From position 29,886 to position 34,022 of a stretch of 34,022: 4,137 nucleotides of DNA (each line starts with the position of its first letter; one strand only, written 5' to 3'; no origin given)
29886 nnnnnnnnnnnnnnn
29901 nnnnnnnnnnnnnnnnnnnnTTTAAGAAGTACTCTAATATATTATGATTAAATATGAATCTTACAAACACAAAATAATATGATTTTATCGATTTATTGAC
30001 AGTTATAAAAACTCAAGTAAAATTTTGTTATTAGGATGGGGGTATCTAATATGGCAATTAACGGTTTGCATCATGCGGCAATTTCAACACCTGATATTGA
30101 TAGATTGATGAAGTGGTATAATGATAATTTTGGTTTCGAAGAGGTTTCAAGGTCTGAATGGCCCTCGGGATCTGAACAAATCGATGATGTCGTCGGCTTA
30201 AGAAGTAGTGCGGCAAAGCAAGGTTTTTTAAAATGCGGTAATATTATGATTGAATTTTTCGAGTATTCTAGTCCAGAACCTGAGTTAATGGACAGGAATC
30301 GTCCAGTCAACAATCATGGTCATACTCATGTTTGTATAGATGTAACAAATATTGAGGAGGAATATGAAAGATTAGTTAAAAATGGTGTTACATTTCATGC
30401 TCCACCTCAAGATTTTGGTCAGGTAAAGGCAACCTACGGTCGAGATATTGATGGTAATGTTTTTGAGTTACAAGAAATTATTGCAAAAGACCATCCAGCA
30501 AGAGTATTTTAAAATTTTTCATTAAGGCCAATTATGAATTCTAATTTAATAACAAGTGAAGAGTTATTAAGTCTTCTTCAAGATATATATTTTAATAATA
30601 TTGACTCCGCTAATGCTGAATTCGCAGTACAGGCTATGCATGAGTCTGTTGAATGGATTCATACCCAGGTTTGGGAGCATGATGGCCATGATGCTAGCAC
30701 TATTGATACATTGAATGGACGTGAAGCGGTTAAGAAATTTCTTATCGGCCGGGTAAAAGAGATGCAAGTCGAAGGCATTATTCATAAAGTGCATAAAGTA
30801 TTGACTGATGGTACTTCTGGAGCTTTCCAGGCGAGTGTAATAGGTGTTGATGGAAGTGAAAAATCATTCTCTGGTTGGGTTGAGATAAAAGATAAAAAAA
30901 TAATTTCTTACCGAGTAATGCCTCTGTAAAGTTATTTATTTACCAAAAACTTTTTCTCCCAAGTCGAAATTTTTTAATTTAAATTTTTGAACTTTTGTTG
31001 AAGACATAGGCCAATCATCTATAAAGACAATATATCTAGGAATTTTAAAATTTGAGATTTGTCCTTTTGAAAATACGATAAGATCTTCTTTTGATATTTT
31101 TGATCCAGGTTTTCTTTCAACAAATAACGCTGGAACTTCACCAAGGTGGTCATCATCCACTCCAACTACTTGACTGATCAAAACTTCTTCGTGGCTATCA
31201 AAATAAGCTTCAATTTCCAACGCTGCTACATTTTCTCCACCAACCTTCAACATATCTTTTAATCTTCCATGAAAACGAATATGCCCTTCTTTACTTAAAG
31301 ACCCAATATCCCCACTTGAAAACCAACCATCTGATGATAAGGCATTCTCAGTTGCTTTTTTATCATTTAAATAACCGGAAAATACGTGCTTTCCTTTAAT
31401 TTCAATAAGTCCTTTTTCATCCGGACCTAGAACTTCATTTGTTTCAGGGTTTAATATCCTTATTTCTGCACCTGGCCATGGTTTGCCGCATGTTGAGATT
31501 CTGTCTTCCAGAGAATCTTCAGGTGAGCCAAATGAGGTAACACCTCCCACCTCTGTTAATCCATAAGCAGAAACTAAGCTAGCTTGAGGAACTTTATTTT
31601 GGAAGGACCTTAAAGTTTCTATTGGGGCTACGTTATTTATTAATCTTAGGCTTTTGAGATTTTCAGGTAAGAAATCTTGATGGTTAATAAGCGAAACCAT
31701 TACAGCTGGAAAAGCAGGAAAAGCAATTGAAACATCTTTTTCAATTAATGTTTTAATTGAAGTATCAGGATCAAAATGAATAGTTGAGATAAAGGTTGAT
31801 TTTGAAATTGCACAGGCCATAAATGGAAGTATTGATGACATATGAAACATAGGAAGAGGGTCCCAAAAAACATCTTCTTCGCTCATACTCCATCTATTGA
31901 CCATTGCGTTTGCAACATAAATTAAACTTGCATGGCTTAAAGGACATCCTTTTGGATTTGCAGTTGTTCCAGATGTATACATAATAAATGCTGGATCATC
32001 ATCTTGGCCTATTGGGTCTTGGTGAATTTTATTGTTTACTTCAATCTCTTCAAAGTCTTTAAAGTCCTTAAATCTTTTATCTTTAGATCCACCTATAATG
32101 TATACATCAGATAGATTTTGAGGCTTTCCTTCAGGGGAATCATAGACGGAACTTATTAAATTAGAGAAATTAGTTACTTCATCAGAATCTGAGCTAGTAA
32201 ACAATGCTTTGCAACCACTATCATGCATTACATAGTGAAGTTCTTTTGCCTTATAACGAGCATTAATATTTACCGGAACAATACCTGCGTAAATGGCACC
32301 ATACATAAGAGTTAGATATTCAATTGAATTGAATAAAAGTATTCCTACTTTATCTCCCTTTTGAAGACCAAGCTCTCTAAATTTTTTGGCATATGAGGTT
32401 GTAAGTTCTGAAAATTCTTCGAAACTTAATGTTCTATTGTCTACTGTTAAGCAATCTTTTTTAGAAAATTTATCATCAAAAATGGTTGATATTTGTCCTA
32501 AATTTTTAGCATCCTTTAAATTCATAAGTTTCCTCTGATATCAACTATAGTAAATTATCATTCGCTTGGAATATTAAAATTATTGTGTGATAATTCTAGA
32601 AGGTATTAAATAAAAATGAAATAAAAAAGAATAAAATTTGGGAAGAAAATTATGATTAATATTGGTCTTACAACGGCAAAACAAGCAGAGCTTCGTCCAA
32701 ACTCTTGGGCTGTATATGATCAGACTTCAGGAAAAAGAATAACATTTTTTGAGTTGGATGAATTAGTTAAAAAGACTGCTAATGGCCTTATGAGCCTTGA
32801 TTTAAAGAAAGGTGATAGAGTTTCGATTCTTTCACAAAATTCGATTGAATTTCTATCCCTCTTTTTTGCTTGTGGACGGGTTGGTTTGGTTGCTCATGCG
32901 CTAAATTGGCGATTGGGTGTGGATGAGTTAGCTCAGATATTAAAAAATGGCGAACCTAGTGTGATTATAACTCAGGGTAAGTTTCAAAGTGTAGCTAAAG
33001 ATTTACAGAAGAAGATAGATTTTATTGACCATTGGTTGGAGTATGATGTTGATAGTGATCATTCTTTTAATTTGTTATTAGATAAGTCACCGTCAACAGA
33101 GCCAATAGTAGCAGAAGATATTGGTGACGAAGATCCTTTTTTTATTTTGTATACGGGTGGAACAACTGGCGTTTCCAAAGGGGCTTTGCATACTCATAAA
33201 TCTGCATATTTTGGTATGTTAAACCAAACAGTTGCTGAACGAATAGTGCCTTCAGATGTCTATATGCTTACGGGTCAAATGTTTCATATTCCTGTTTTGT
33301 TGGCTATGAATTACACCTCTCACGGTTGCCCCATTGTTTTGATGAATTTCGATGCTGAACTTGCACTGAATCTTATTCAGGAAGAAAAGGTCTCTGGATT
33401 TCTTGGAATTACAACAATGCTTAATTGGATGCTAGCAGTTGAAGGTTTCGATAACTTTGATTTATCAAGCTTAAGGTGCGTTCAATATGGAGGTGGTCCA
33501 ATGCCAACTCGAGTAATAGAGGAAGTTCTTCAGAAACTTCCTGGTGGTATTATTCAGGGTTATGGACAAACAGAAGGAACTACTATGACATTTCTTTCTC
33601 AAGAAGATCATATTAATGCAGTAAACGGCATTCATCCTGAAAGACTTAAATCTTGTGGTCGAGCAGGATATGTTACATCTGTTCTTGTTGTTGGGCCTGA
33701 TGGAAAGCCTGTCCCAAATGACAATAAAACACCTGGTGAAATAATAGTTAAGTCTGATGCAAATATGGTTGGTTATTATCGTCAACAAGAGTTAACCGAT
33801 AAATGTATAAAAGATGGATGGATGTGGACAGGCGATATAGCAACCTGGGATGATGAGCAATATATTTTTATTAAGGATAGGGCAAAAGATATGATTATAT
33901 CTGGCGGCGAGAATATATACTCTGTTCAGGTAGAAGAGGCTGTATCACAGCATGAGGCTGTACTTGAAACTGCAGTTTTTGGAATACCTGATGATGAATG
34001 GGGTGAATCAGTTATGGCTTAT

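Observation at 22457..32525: TetR-linked block combining two secreted PQQ dehydrogenases with a dense set of small cofactor-independent enzyme folds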

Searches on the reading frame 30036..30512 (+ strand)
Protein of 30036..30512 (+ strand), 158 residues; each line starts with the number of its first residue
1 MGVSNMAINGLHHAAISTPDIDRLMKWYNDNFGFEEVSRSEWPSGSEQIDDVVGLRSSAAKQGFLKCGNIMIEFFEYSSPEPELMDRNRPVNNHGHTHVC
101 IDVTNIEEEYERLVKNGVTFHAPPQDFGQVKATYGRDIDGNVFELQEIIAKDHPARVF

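Call 5: search_protein_families(library=pfam, proteins=[window:30036-30512:+], max_evalue=0.01)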
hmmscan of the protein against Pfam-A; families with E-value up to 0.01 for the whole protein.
window:30036-30512:+ (158 aa): 4 families
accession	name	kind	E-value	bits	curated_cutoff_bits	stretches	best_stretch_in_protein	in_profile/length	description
PF00903.31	Glyoxalase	-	2.4e-18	67.1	20.6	1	10-145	1-121/121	Glyoxalase/Bleomycin resistance protein/Dioxygenase superfamily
PF13669.12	Glyoxalase_4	-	6.6e-10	39.7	27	1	12-122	1-95/109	Glyoxalase/Bleomycin resistance protein/Dioxygenase superfamily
PF18029.7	Glyoxalase_6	-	0.00019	22.5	23.6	1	15-145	3-105/106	Glyoxalase-like domain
PF13468.12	Glyoxalase_3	-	0.0012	19.4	25.1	0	11-127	1-102/176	Glyoxalase-like domain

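Call 11: search_protein_families(library=ncbifam, proteins=[window:30036-30512:+], max_evalue=0.01)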
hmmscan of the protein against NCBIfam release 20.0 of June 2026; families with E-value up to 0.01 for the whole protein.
window:30036-30512:+ (158 aa): 8 families
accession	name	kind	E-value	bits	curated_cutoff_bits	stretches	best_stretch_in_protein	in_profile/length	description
TIGR03081.1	metmalonyl_epim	equivalog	1.8e-08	35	114.95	1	11-120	2-98/129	methylmalonyl-CoA epimerase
TIGR00068.2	glyox_I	equivalog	9.6e-08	32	120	1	11-146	2-138/143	lactoylglutathione lyase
NF050075.1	SMU1112c_YaeR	equivalog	1.3e-06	28.6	140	1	9-146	2-124/125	SMU1112c/YaeR family gloxylase I-like metalloprotein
TIGR03645.1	glyox_marine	hypoth_equivalog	2.2e-05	24.5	262.05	1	11-119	5-117/162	lactoylglutathione lyase family protein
NF050074.1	glyox_I_GloA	exception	0.0005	20.2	165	0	12-44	3-35/121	lactoylglutathione lyase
NF000124.1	fos-Vibrio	exception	0.00092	19.4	250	0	8-45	2-37/132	FosG/FosC2-related fosfomycin resistance glutathione transferase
NF008551.0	PRK11478.1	equivalog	0.0039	17.6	148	0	8-146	4-127/129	VOC family protein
NF000496.2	Fos_GSH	equivalog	0.0058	16.7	180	0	8-46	2-38/136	fosfomycin resistance glutathione transferase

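Call 97: search_solved_structures(query=window:30036-30512:+, max_evalue=0.001)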
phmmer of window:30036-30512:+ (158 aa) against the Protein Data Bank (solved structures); distinct sequences matched with E-value up to 0.001: 1.
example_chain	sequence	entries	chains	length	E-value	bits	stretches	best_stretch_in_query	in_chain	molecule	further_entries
4hc5_A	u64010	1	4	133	1.8e-06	31.2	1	94-146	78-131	Glyoxalase/bleomycin resistance protein/dioxygenase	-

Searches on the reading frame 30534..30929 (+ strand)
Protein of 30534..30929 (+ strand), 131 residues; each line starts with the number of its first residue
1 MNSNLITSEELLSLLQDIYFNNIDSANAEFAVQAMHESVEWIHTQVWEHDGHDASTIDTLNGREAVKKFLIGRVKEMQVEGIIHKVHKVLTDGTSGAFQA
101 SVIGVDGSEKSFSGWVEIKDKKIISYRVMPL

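Call 9: search_protein_families(library=pfam, proteins=[window:30534-30929:+], max_evalue=0.001)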
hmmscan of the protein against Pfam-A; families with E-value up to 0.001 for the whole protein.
window:30534-30929:+ (131 aa): 0 families

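Call 11: search_protein_families(library=ncbifam, proteins=[window:30534-30929:+], max_evalue=0.01)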
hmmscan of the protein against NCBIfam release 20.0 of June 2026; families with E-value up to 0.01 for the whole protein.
window:30534-30929:+ (131 aa): 0 families

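Call 48: search_solved_structures(query=A4, max_evalue=5)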
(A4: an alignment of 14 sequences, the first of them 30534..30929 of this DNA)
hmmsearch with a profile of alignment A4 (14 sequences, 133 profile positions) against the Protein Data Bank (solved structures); distinct sequences matched with E-value up to 5: 2.
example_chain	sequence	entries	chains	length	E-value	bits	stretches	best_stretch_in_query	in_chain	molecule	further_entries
8hvq_A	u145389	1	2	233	0.29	14.2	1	86-132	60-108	Cof-type HAD-IIB family hydrolase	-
5byp_A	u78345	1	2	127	0.33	14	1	81-124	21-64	Putative uncharacterized protein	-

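Call 65: search_protein_families(library=pfam, alignment_id=A4, max_evalue=0.1)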
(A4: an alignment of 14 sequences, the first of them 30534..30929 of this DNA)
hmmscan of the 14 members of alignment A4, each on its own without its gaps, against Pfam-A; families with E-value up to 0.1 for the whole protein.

A. member 1, window:30534-30929:+ (131 aa): 1 family
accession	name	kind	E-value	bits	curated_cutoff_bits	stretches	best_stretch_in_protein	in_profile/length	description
PF12680.13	SnoaL_2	-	0.0021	19.1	27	1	19-123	4-99/102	SnoaL-like domain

B. families by the number of members that match (of 14 scanned): 7 families
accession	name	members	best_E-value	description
PF12680.13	SnoaL_2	12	1.3e-05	SnoaL-like domain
PF16958.10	PRP9_N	3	0.0012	Pre-mRNA-splicing factor PRP9 N-terminus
PF13577.12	SnoaL_4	2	0.0091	SnoaL-like domain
PF00081.27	Sod_Fe_N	2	0.013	Iron/manganese superoxide dismutases, alpha-hairpin domain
PF04818.19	CID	2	0.083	CID domain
PF17153.9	CHASE9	1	0.044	Periplasmic sensor domain, extracellular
PF11988.14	Dsl1_N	1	0.047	Retrograde transport protein Dsl1 N terminal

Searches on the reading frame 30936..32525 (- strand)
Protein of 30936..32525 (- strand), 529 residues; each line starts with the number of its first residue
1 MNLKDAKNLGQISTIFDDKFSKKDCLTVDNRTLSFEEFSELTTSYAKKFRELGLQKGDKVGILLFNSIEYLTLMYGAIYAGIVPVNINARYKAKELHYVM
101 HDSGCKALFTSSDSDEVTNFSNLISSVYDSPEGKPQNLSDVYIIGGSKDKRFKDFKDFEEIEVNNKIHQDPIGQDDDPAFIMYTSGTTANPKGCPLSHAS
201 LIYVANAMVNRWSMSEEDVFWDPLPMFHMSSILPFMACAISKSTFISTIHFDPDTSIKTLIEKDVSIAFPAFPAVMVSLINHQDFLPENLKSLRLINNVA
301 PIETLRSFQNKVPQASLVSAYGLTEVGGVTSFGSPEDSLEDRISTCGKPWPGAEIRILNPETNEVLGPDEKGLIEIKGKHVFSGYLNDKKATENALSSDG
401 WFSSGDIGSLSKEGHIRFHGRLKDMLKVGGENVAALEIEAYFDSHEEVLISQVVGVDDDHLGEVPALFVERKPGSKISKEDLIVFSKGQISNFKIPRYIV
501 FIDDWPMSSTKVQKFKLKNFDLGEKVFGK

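Call 9: search_protein_families(library=pfam, proteins=[window:30936-32525:-], max_evalue=0.001)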
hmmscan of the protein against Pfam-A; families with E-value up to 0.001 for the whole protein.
window:30936-32525:- (529 aa): 2 families
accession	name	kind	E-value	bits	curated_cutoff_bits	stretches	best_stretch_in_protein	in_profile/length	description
PF00501.34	AMP-binding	-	2.3e-75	254.2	29.9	1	20-386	8-384/384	AMP-binding enzyme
PF13193.12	AMP-binding_C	-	6.1e-09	37.1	24.5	1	437-509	1-73/76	AMP-binding enzyme C-terminal domain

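Call 27: search_protein_families(library=ncbifam, proteins=[window:30936-32525:-], max_evalue=0.00001)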
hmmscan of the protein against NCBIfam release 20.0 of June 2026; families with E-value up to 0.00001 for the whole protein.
window:30936-32525:- (529 aa): 105 families (the best 25 are shown)
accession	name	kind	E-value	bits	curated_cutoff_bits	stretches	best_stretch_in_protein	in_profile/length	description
NF004837.0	PRK06187.1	subfamily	2.1e-96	323.3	476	1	7-519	8-520/531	long-chain-fatty-acid--CoA ligase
NF009233.0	PRK12583.1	subfamily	1.9e-93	313.8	832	1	20-520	31-549/558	fatty acid CoA ligase family protein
NF006182.0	PRK08316.1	subfamily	6.5e-88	295.5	663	1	16-518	20-514/523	fatty acyl-CoA synthetase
NF005801.1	PRK07656.1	equivalog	2.4e-86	290.4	657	1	18-517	12-499/500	FadD3 family acyl-CoA ligase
NF005702.0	PRK07514.1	subfamily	1.6e-77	261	558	1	16-518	13-497/506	malonyl-CoA synthase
NF005307.0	PRK06839.1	equivalog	1.2e-70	238.6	748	1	28-519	23-491/496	o-succinylbenzoate--CoA ligase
NF002966.0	PRK03640.1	equivalog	1.1e-66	225.4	556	2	154-519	120-478/483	o-succinylbenzoate--CoA ligase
NF052580.1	Str24CoAsynCasG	equivalog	1.5e-64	218.3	750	2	173-500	185-528/548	steroid-24-oyl-CoA synthetase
NF006020.0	PRK08162.1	subfamily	1.7e-64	218.1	677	1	21-519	33-536/545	acyl-CoA synthetase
NF004808.0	PRK06155.1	equivalog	1.1e-62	212.1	722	1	19-520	33-521/542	ATP-dependent acyl-CoA ligase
NF004822.0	PRK06178.1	equivalog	1.6e-62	211.9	782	1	29-518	59-564/571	acyl-CoA synthetase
NF004114.0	PRK05605.1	equivalog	1.1e-61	208.8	766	2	160-512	206-560/575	long-chain-fatty-acid--CoA ligase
NF005676.0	PRK07470.1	equivalog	2.1e-61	208.1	774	1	5-518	18-526/544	acyl-CoA synthetase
TIGR01923.1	menE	equivalog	5.1e-61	206.8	330.15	1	34-514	1-439/442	o-succinylbenzoate--CoA ligase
NF006181.0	PRK08314.1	subfamily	1.1e-60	205.5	705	1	17-513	34-546/563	long-chain-fatty-acid--CoA ligase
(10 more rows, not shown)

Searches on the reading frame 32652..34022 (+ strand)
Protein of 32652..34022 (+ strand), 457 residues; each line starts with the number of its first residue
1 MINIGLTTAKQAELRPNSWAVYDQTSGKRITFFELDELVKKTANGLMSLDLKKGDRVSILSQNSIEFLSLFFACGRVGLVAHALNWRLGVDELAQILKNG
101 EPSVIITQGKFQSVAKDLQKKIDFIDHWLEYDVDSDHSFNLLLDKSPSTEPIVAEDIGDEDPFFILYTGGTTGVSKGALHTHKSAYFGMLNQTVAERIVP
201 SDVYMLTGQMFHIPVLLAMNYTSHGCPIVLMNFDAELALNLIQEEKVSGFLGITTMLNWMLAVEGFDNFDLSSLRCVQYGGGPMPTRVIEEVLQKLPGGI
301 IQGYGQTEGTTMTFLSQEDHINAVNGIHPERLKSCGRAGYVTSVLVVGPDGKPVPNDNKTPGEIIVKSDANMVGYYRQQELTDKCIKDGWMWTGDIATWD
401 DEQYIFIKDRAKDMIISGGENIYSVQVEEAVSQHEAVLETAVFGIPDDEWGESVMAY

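Call 9: search_protein_families(library=pfam, proteins=[window:32652-34022:+], max_evalue=0.001)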
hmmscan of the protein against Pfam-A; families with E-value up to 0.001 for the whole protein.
window:32652-34022:+ (457 aa): 2 families
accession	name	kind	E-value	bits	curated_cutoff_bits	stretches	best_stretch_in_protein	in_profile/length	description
PF00501.34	AMP-binding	-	1.4e-72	245.1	29.9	1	10-376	3-384/384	AMP-binding enzyme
PF13193.12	AMP-binding_C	-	2.3e-06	28.9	24.5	1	426-457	1-32/76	AMP-binding enzyme C-terminal domain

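Call 27: search_protein_families(library=ncbifam, proteins=[window:32652-34022:+], max_evalue=0.00001)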
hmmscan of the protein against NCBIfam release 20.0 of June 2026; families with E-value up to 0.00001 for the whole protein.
window:32652-34022:+ (457 aa): 100 families (the best 25 are shown)
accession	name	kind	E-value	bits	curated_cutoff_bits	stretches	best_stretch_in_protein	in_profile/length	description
NF004837.0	PRK06187.1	subfamily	2.1e-108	362.9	476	1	3-457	9-468/531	long-chain-fatty-acid--CoA ligase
NF006182.0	PRK08316.1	subfamily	4.8e-84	282.7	663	1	9-456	18-462/523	fatty acyl-CoA synthetase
NF005307.0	PRK06839.1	equivalog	1.2e-80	271.5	748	1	3-456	3-438/496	o-succinylbenzoate--CoA ligase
NF052269.1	Staph_lig_FadD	equivalog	4.7e-74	249.5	650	1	11-456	9-438/499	long-chain-fatty-acid--CoA ligase FadD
NF002966.0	PRK03640.1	equivalog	8.1e-74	248.9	556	1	9-457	9-428/483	o-succinylbenzoate--CoA ligase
NF009233.0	PRK12583.1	subfamily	1.7e-70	238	832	2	157-457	198-496/558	fatty acid CoA ligase family protein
NF005676.0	PRK07470.1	equivalog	7.4e-69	232.8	774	1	3-455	21-473/544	acyl-CoA synthetase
NF006572.0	PRK09088.1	equivalog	6.1e-65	219.8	696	1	8-453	7-430/491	acyl-CoA synthetase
NF006020.0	PRK08162.1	subfamily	2.3e-64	217.7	677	1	12-457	29-485/545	acyl-CoA synthetase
TIGR01923.1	menE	equivalog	2e-61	208.2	330.15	1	31-456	1-393/442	o-succinylbenzoate--CoA ligase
NF052580.1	Str24CoAsynCasG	equivalog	3.7e-61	207.1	750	1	25-456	61-494/548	steroid-24-oyl-CoA synthetase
NF009071.0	PRK12406.1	subfamily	1.7e-60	204.9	701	1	26-456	8-447/510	acyl-CoA synthetase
NF005857.1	PRK07786.1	exception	7.2e-60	202.9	733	1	11-456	18-458/513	fatty-acid--CoA ligase FadD5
NF005801.1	PRK07656.1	equivalog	8.9e-60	202.7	657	1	20-457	19-449/500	FadD3 family acyl-CoA ligase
NF004797.0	PRK06145.1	equivalog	9.6e-59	199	850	1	1-456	1-440/499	acyl-CoA synthetase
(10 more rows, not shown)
